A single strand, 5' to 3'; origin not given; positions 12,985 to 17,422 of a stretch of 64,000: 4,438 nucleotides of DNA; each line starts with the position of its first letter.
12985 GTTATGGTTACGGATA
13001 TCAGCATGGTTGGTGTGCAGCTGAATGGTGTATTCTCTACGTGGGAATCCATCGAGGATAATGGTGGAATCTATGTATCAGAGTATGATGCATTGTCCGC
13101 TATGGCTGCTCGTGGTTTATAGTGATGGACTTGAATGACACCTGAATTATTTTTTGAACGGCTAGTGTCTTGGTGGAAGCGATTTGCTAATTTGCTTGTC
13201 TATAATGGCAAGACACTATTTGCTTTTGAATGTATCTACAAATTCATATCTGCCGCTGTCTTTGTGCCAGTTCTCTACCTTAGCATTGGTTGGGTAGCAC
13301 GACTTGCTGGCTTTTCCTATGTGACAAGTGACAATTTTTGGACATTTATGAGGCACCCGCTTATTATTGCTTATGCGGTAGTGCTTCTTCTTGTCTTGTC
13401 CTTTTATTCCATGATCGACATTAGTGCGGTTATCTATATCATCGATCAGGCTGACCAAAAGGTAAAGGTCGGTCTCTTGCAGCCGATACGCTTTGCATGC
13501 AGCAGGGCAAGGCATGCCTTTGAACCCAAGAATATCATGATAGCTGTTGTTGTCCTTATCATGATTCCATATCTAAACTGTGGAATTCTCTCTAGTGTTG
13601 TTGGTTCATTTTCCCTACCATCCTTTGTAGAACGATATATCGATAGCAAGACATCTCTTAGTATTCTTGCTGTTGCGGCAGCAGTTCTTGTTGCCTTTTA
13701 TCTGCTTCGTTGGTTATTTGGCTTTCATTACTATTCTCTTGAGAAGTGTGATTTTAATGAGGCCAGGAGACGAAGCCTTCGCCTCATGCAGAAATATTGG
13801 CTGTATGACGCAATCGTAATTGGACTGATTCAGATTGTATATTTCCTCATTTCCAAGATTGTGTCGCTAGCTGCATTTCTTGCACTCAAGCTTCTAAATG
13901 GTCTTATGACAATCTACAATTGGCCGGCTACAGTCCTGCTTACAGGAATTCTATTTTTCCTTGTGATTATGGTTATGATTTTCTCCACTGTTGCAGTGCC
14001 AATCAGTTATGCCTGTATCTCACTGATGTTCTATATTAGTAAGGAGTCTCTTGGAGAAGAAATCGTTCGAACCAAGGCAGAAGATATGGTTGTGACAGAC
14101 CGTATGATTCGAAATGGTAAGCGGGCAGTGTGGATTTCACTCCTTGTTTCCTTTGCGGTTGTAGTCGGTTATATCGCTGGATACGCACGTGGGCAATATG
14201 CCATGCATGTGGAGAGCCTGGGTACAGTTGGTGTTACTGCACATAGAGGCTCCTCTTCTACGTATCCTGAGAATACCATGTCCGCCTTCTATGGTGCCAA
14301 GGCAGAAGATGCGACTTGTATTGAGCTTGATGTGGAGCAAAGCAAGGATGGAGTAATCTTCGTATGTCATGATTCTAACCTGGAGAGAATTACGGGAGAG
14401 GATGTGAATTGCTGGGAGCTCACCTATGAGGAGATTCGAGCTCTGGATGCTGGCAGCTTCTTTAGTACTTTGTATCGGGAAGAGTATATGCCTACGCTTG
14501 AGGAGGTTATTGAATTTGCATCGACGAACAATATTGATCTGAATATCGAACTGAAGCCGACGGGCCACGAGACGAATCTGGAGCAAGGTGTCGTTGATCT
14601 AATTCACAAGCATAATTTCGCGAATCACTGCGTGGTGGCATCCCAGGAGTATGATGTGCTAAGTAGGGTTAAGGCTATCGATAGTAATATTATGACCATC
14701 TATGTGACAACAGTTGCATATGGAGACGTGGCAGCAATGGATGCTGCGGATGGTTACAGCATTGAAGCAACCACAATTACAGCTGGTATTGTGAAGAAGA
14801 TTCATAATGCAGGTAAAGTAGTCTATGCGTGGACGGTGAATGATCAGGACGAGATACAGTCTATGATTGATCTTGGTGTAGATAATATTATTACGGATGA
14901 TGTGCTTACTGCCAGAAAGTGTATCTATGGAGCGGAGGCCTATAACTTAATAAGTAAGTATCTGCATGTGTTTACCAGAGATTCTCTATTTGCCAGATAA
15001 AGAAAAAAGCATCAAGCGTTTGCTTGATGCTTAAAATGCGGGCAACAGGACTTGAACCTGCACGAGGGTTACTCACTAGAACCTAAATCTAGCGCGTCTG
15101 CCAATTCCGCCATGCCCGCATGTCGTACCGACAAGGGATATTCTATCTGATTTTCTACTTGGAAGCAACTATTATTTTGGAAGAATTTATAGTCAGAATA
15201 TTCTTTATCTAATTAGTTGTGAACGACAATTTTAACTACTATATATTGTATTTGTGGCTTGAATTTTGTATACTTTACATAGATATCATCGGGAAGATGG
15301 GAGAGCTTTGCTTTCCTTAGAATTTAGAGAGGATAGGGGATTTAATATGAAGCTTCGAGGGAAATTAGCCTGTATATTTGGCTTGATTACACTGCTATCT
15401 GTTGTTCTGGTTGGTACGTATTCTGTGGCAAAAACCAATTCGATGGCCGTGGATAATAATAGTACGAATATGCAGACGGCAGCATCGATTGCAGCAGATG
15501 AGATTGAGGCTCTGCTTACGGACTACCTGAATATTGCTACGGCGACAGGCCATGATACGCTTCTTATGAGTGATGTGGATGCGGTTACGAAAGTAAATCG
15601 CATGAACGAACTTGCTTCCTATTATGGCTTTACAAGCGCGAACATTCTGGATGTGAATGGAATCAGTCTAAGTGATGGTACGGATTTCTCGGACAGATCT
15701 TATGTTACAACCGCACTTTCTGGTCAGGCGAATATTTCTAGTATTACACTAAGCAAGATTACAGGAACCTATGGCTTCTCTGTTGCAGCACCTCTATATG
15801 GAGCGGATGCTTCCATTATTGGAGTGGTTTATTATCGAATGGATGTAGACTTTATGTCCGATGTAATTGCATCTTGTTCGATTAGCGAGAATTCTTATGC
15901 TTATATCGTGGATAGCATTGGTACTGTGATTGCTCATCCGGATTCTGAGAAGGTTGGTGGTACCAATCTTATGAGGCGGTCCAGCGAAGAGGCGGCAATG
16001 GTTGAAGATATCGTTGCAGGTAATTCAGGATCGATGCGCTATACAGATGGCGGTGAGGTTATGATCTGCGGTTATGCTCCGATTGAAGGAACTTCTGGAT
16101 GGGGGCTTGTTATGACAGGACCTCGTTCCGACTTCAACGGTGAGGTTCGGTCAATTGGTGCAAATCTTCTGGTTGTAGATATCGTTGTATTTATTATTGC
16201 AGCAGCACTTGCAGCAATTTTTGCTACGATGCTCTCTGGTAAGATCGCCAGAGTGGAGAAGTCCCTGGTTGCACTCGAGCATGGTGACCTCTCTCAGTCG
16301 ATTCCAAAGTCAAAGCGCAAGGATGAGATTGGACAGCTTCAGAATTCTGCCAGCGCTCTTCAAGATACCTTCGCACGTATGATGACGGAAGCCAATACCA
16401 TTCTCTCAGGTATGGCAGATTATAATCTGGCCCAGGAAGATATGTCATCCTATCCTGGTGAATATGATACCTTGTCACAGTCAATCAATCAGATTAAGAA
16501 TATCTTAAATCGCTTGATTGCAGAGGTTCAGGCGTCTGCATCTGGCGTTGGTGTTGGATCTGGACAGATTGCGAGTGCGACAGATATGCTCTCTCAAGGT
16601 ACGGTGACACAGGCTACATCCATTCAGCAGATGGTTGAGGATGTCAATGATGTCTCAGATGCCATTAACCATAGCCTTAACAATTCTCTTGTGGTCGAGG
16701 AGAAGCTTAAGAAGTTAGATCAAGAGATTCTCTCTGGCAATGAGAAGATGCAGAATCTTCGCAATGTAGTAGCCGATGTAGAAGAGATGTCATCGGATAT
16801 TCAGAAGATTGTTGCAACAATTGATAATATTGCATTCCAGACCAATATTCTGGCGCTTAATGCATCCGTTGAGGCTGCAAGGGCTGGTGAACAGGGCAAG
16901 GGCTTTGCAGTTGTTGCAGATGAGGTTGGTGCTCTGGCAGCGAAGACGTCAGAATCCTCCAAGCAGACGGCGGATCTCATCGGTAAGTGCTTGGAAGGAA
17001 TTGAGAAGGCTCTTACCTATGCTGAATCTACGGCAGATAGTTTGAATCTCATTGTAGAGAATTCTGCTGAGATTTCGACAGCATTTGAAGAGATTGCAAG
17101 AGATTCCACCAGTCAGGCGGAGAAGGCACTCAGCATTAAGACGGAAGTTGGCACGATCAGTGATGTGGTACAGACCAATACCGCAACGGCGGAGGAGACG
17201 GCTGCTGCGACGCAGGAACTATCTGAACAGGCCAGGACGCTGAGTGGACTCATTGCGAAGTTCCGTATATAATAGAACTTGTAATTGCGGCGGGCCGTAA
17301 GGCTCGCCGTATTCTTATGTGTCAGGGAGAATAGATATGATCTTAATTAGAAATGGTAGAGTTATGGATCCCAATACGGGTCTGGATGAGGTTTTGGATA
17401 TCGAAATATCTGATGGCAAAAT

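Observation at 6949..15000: Six co-directional genes with 8-58 nt gaps: a type IV-like nuclease-helicase with a Nudix, a radical-SAM fusion, a Dabb protein, an orphan protein and a membrane GDPD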

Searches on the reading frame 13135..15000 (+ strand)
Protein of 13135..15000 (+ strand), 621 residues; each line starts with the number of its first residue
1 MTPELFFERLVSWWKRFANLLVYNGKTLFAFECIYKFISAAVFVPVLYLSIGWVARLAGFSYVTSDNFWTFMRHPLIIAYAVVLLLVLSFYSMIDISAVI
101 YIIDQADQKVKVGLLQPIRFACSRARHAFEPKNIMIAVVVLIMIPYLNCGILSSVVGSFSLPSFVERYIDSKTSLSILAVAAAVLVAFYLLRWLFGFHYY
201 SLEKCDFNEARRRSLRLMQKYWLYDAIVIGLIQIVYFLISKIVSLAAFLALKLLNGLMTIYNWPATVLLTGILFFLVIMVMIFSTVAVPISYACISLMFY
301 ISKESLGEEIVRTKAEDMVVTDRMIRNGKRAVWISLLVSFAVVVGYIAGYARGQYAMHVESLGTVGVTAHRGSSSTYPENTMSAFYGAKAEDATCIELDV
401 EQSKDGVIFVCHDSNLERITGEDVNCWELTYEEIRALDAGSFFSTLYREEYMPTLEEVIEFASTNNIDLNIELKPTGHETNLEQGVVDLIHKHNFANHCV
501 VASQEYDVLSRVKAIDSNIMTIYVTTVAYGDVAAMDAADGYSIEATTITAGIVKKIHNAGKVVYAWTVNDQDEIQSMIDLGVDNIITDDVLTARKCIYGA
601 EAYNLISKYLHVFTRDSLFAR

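Call 3: search_protein_families(library=pfam, proteins=[window:13135-15000:+], max_evalue=0.01)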
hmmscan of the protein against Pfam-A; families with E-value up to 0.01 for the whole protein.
window:13135-15000:+ (621 aa): 3 families
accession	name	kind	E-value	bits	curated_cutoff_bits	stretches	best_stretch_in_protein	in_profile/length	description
PF03009.23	GDPD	-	1.6e-43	150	23.6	1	370-591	1-243/244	Glycerophosphoryl diester phosphodiesterase family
PF10110.14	GPDPase_memb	-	2e-26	92.9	29.6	1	20-309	7-292/321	Membrane domain of glycerophosphoryl diester phosphodiesterase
PF13653.12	GDPD_2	-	2.2e-08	34.7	27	1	563-590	2-29/30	Glycerophosphoryl diester phosphodiesterase family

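Call 4: search_protein_families(library=padloc, proteins=[window:13135-15000:+], max_evalue=0.01)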
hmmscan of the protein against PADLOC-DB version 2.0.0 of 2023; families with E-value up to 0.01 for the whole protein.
window:13135-15000:+ (621 aa): 0 families

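Call 5: search_protein_families(library=ncbifam, proteins=[window:13135-15000:+], max_evalue=0.01)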
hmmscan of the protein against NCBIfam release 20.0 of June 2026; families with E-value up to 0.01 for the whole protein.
window:13135-15000:+ (621 aa): 4 families
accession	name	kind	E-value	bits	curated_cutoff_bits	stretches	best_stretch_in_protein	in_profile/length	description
NF006989.0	PRK09454.1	equivalog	4.3e-37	127.8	264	1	367-590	12-241/251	glycerophosphodiester phosphodiesterase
NF053857.1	LysphglycPlipDStph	equivalog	3.6e-14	52.8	450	1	367-522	48-212/305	lysophosphatidylglycerol phospholipase D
NF008354.0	PRK11143.1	equivalog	1.4e-07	30.8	254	1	353-420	20-86/359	glycerophosphodiester phosphodiesterase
NF041304.3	AvrBs2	equivalog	0.00015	19.8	1000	1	367-424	271-331/716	type III secretion system effector avirulence protein AvrBs2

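Call 36: find_homologous_proteins(query=window:13135-15000:+, max_evalue=1e-60)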
Query window:13135-15000:+ (621 aa): 246 proteins with E <= 1e-60 among 8000 candidates; the best 120 are listed.
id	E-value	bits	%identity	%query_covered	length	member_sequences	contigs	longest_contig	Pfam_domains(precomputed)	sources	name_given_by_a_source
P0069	0.0e+0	1377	100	100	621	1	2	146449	PF10110.15,PF13653.13,PF03009.24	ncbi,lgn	-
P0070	3.2e-249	847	62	99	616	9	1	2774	PF10110.15,PF13653.13,PF03009.24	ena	-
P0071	2.5e-161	556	43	97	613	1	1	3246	PF10110.15,PF13653.13,PF03009.24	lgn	-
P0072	8.7e-156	538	43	96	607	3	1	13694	PF10110.15,PF13653.13,PF03009.24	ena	-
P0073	2.3e-152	527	42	97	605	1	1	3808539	PF10110.15,PF13653.13,PF03009.24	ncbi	ncbi:MAG: glycerophosphodiester phosphodiesterase family protein [Cellulosilyticaceae bacterium]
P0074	6.3e-151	522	43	95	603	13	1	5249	PF10110.15,PF03009.24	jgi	-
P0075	2.9e-150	520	41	96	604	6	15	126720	PF10110.15,PF03009.24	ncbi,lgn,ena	-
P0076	3.0e-150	520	42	96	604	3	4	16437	PF10110.15,PF03009.24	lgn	-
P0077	7.7e-150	519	42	97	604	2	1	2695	PF10110.15,PF13653.13,PF03009.24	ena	-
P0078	6.0e-148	512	41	96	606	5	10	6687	PF10110.15,PF13653.13,PF03009.24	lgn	-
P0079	4.0e-147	510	41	96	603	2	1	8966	PF10110.15,PF13653.13,PF03009.24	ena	-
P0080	4.2e-147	509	41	96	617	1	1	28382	PF10110.15,PF13653.13,PF03009.24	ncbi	-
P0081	5.4e-147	509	41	96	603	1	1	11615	PF10110.15,PF13653.13,PF03009.24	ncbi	-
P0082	6.8e-147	509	41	96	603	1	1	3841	PF10110.15,PF13653.13,PF03009.24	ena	-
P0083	7.2e-147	509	41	96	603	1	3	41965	PF10110.15,PF03009.24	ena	-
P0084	1.7e-146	507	40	97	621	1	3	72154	PF10110.15,PF13653.13,PF03009.24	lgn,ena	-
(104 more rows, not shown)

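Call 37: find_encoding_contigs(protein=P0069, flank=10000, max_places=3)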
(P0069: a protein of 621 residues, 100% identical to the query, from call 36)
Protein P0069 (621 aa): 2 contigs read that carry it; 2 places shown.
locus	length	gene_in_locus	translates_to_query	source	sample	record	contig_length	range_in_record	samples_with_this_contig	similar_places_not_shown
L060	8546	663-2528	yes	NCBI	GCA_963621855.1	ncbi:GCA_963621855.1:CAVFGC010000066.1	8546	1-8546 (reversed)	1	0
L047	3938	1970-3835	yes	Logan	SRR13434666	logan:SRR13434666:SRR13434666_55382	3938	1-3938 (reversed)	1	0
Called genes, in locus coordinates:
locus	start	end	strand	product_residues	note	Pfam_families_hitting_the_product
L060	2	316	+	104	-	?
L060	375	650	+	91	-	-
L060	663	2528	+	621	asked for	PF10110:GPDPase_memb, PF03009:GDPD, PF13653:GDPD_2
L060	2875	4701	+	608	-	PF02743:dCache_1, PF17203:sCache_3_2 (faint), PF00672:HAMP (faint), PF00015:MCPsignal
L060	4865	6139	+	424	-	PF01979:Amidohydro_1, PF12890:DHOase, PF07969:Amidohydro_3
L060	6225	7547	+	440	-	PF00696:AA_kinase, PF13840:ACT_7 (weak), PF01842:ACT (weak), PF22468:ACT_9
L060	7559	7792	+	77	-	-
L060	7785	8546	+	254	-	?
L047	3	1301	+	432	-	?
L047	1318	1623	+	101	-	PF07876:Dabb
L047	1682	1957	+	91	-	-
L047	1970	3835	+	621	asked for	PF10110:GPDPase_memb, PF03009:GDPD, PF13653:GDPD_2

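Call 38: find_encoding_contigs(protein=P0075, flank=5000, max_places=3)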
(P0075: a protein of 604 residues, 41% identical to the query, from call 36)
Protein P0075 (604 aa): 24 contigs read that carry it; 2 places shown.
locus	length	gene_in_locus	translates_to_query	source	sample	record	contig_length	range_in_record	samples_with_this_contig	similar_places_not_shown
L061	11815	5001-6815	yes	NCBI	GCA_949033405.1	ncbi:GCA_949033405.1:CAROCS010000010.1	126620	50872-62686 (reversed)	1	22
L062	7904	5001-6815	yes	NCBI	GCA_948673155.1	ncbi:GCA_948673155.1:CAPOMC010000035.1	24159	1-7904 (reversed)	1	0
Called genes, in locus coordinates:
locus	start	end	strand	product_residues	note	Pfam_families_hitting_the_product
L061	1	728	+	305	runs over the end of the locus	PF00696:AA_kinase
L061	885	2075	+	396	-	PF00202:Aminotran_3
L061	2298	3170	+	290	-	PF01259:SAICAR_synt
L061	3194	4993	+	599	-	PF01321:Creatinase_N, PF16189:Creatinase_N_2, PF00557:Peptidase_M24, PF16188:Peptidase_M24_C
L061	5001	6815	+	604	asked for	PF10110:GPDPase_memb, PF03009:GDPD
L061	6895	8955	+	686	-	PF02384:N6_Mtase, PF01170:UPF0020 (faint), PF07669:Eco57I, PF12950:TaqI_C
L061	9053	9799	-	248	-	-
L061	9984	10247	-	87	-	PF01649:Ribosomal_S20p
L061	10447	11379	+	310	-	PF03418:Peptidase_A25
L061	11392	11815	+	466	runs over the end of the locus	PF07454:SpoIIP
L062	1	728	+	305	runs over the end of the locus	PF00696:AA_kinase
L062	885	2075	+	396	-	PF00202:Aminotran_3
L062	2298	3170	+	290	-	PF01259:SAICAR_synt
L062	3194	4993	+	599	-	PF01321:Creatinase_N, PF16189:Creatinase_N_2, PF00557:Peptidase_M24, PF16188:Peptidase_M24_C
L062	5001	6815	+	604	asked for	PF10110:GPDPase_memb, PF03009:GDPD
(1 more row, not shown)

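Call 39: find_encoding_contigs(protein=P0084, flank=5000, max_places=3)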
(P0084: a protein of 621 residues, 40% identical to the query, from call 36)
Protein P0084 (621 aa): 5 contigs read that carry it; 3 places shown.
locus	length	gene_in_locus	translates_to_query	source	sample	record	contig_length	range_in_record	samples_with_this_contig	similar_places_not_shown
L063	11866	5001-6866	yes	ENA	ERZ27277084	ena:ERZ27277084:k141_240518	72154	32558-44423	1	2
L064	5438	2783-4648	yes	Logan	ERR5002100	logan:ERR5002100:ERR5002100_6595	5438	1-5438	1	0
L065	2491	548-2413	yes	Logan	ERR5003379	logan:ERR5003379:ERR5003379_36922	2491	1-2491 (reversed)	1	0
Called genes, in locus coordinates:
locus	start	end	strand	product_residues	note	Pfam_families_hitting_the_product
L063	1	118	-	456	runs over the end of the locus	PF00209:SNF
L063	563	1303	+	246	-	PF01416:PseudoU_synth_1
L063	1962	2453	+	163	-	PF13302:Acetyltransf_3, PF13420:Acetyltransf_4, PF00583:Acetyltransf_1, PF13673:Acetyltransf_10, PF13508:Acetyltransf_7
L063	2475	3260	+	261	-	PF02517:Rce1-like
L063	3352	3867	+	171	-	-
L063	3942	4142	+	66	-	PF01381:HTH_3 (weak)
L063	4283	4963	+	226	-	PF01381:HTH_3, PF08279:HTH_11 (weak), PF12844:HTH_19, PF13560:HTH_31 (weak), PF18931:DUF5680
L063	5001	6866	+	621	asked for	PF10110:GPDPase_memb, PF03009:GDPD, PF13653:GDPD_2 (weak)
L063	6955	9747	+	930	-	PF00497:SBP_bac_3, PF00512:HisKA, PF02518:HATPase_c, PF00072:Response_reg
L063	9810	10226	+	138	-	PF01243:PNPOx_N (weak)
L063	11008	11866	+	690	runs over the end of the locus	PF00150:Cellulase (faint), PF07745:Glyco_hydro_53, PF07532:Big_4 (weak)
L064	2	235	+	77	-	?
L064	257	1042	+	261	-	PF02517:Rce1-like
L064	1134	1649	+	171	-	-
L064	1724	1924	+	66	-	PF01381:HTH_3 (weak)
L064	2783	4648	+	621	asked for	PF10110:GPDPase_memb, PF03009:GDPD, PF13653:GDPD_2 (weak)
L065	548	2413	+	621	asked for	PF10110:GPDPase_memb, PF03009:GDPD, PF13653:GDPD_2 (weak)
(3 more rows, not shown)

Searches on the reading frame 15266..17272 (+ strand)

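Call 55: search_protein_families(library=pfam, proteins=[window:15266-17272:+], max_evalue=0.05)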
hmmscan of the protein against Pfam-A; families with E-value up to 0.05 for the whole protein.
window:15266-17272:+ (668 aa): 9 families
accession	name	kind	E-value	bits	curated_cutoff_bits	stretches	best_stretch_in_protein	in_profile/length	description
PF00015.26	MCPsignal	-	3e-34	118.8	34.6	1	486-634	9-171/172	Methyl-accepting chemotaxis protein (MCP) signalling domain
PF02743.24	dCache_1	-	1.4e-19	71.1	45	1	64-283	6-239/240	Cache domain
PF00672.30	HAMP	-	5.6e-06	27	25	1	320-360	3-42/53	HAMP domain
PF17203.10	sCache_3_2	-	8.2e-06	26.4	28.4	1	207-250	51-93/140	Single cache domain 3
PF17200.10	sCache_2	-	0.0014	19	25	1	203-251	47-97/155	Single Cache domain 2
PF08269.17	dCache_2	-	0.0037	16.9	26.5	1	207-249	92-135/298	Cache domain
PF16526.10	CLZ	-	0.0066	17.3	26.7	0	349-378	27-56/71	C-terminal leucine zipper domain of cyclic nucleotide-gated channels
PF20640.2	Rrn6_HB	-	0.02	15.5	26.4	0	418-520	38-119/192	Rrn6, helical bundle domain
PF18947.5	HAMP_2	-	0.024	15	24.3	0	372-415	23-66/67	HAMP domain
